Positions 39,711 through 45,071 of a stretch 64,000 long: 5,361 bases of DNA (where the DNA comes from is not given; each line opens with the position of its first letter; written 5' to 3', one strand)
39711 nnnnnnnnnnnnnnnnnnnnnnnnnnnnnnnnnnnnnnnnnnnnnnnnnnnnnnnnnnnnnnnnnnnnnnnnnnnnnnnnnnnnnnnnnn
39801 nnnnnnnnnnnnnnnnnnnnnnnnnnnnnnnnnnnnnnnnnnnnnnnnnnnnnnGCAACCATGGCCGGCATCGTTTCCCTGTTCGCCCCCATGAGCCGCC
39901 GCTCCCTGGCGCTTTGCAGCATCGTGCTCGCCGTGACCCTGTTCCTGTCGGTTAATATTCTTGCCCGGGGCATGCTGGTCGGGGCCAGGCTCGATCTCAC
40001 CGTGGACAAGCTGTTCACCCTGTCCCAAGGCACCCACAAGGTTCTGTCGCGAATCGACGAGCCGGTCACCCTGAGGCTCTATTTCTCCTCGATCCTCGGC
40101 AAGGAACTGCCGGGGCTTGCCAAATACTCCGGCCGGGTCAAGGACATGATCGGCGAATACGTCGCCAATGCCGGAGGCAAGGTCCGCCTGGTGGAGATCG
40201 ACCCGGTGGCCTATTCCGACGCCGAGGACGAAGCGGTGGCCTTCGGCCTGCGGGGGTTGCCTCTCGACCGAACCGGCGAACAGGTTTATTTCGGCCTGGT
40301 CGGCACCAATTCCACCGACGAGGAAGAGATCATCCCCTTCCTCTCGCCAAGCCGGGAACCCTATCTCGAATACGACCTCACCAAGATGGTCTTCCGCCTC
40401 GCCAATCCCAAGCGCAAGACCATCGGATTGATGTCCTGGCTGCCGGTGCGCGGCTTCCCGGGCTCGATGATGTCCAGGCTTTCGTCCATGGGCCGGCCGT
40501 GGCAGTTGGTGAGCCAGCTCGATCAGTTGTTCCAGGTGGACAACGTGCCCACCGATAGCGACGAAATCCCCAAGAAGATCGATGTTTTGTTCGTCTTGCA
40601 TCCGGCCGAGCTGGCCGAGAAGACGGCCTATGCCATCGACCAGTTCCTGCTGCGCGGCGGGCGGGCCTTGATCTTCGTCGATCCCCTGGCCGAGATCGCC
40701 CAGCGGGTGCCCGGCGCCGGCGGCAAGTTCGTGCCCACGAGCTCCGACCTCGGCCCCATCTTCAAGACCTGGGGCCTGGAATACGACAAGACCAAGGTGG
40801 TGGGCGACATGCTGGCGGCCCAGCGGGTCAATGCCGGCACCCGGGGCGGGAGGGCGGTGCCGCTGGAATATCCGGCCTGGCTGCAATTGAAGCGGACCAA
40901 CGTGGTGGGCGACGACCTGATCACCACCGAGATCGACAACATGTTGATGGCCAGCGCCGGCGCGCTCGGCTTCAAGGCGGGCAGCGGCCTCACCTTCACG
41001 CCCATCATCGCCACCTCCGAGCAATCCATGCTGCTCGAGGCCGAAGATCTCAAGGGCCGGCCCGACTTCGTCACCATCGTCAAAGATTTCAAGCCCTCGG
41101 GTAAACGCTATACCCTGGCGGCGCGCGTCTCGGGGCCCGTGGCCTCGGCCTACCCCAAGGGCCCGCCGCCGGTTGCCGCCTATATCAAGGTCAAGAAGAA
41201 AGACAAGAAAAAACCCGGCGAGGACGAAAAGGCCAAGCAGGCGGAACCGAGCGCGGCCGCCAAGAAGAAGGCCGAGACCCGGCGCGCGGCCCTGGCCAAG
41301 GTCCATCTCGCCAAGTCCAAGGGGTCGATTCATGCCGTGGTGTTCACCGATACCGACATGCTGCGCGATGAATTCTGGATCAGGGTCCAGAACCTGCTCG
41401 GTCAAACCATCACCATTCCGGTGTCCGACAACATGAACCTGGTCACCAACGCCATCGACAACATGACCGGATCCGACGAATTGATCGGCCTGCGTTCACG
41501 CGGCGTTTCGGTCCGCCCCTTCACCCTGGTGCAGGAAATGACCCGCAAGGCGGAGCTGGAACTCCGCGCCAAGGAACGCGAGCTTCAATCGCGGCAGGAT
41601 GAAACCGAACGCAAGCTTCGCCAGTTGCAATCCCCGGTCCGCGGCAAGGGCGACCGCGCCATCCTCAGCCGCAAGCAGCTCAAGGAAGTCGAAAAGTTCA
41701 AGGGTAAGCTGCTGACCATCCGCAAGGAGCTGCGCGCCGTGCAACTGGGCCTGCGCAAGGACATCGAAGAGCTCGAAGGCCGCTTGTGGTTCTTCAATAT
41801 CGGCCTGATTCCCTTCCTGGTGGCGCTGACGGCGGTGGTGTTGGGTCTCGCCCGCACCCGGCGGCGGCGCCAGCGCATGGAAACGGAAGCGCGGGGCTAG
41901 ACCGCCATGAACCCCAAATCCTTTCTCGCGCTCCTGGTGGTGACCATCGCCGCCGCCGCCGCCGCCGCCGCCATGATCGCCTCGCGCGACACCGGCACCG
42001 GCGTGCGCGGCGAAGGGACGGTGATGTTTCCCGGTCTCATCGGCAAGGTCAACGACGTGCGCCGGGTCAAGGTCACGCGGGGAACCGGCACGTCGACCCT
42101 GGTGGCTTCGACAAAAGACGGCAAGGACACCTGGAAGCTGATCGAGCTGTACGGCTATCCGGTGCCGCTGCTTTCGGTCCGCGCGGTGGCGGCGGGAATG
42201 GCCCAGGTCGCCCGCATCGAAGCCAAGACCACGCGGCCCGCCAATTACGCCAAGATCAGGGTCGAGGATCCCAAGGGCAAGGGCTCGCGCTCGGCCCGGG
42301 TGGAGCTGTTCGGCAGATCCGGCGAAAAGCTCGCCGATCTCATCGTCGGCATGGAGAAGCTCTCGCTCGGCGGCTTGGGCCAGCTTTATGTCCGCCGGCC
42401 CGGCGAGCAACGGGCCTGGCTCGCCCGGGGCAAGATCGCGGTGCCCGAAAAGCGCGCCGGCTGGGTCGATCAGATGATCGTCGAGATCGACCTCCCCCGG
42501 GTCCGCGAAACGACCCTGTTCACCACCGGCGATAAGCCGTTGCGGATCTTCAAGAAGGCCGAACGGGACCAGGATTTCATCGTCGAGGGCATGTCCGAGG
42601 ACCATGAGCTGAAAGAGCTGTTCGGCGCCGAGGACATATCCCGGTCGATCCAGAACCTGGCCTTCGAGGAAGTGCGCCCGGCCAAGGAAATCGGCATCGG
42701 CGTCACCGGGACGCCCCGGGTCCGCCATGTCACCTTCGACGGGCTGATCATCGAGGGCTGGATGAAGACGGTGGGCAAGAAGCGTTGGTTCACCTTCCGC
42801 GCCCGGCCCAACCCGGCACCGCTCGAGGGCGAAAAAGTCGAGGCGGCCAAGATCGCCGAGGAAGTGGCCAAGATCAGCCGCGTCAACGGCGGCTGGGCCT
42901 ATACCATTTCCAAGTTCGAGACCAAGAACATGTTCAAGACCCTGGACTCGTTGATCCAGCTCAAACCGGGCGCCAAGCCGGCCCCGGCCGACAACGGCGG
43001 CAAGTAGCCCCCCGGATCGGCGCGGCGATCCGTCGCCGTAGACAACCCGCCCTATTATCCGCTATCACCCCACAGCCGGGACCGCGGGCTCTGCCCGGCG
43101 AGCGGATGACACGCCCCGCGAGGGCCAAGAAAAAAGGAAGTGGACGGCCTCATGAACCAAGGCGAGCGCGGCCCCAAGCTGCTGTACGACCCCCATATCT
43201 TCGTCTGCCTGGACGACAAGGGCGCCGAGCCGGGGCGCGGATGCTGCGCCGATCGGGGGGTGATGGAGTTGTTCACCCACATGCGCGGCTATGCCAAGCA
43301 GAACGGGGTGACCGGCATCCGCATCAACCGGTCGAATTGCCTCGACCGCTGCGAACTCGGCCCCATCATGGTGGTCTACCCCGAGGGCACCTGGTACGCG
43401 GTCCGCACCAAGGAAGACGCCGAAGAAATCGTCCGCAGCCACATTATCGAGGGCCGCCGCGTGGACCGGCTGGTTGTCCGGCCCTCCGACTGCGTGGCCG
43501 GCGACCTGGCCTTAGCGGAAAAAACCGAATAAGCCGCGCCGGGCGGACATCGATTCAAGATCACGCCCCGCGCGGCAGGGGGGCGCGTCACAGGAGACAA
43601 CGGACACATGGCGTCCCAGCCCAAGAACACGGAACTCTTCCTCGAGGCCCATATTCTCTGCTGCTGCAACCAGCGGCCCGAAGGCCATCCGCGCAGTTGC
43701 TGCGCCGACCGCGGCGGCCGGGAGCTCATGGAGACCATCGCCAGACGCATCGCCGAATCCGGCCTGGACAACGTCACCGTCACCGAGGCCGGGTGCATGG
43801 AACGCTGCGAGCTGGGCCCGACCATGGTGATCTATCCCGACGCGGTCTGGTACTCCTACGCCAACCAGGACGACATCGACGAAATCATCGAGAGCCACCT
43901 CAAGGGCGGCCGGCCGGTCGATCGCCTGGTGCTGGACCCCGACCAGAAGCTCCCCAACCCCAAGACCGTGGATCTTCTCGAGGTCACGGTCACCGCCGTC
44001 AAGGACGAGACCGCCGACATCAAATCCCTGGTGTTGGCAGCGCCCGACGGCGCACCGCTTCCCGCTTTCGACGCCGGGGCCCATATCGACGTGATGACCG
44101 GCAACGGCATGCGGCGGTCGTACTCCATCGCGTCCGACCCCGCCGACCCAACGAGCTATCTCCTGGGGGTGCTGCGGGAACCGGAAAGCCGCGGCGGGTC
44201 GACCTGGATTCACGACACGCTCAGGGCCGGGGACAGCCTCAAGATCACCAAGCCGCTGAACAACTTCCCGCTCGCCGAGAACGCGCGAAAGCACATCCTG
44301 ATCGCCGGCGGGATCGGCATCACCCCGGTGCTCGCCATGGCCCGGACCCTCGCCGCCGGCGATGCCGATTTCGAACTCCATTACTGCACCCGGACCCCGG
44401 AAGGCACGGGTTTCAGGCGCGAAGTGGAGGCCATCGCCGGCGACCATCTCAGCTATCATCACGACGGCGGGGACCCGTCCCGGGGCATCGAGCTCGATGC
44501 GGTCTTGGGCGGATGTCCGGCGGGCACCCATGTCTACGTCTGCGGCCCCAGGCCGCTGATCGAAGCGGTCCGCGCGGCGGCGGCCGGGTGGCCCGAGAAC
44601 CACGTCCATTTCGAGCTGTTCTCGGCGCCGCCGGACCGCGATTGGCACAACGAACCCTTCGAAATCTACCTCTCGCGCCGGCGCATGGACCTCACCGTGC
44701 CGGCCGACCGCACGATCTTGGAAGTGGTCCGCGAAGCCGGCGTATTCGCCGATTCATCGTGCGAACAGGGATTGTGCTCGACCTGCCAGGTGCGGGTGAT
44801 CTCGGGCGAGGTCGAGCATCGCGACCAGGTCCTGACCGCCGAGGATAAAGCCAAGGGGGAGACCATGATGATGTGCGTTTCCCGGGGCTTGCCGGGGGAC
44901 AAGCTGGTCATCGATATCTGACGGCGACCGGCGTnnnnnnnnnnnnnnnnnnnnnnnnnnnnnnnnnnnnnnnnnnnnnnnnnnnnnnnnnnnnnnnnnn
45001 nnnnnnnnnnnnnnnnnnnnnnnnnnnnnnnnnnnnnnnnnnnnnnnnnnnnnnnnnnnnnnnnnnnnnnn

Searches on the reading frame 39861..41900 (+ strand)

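Call 18: search_protein_families(library=pfam, proteins=[window:39861-41900:+], max_evalue=0.001)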
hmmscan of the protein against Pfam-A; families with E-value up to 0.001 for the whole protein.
window:39861-41900:+ (679 aa): 2 families
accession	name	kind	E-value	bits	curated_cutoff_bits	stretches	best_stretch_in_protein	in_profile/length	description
PF09822.16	ABC_transp_aux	-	4.2e-57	194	34.7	1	186-531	2-288/288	ABC-type uncharacterized transport system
PF23357.1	DUF7088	-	3.7e-21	75.7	27.8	1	49-148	2-104/105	Domain of unknown function (DUF7088)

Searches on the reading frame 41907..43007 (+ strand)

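Call 18: search_protein_families(library=pfam, proteins=[window:41907-43007:+], max_evalue=0.001)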
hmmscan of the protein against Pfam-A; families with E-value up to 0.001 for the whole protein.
window:41907-43007:+ (366 aa): 1 family
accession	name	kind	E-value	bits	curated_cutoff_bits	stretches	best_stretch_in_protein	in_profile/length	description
PF14238.11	DUF4340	-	1.1e-06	29.4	25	1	76-257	1-168/183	Domain of unknown function (DUF4340)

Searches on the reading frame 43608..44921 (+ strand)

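Call 18: search_protein_families(library=pfam, proteins=[window:43608-44921:+], max_evalue=0.001)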
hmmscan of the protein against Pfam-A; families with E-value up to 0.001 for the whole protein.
window:43608-44921:+ (437 aa): 3 families
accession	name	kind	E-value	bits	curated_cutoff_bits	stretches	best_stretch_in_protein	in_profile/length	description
PF00111.32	Fer2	-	3.3e-13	49.8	21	1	358-426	6-75/77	2Fe-2S iron-sulfur cluster binding domain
PF22290.1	DmmA-like_N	-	5.2e-09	37.1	33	1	220-327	12-118/124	Dimethylamine monooxygenase subunit DmmA-like, N-terminal domain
PF00175.26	NAD_binding_1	-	6.1e-08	33.7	22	1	231-322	1-108/109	Oxidoreductase NAD-binding domain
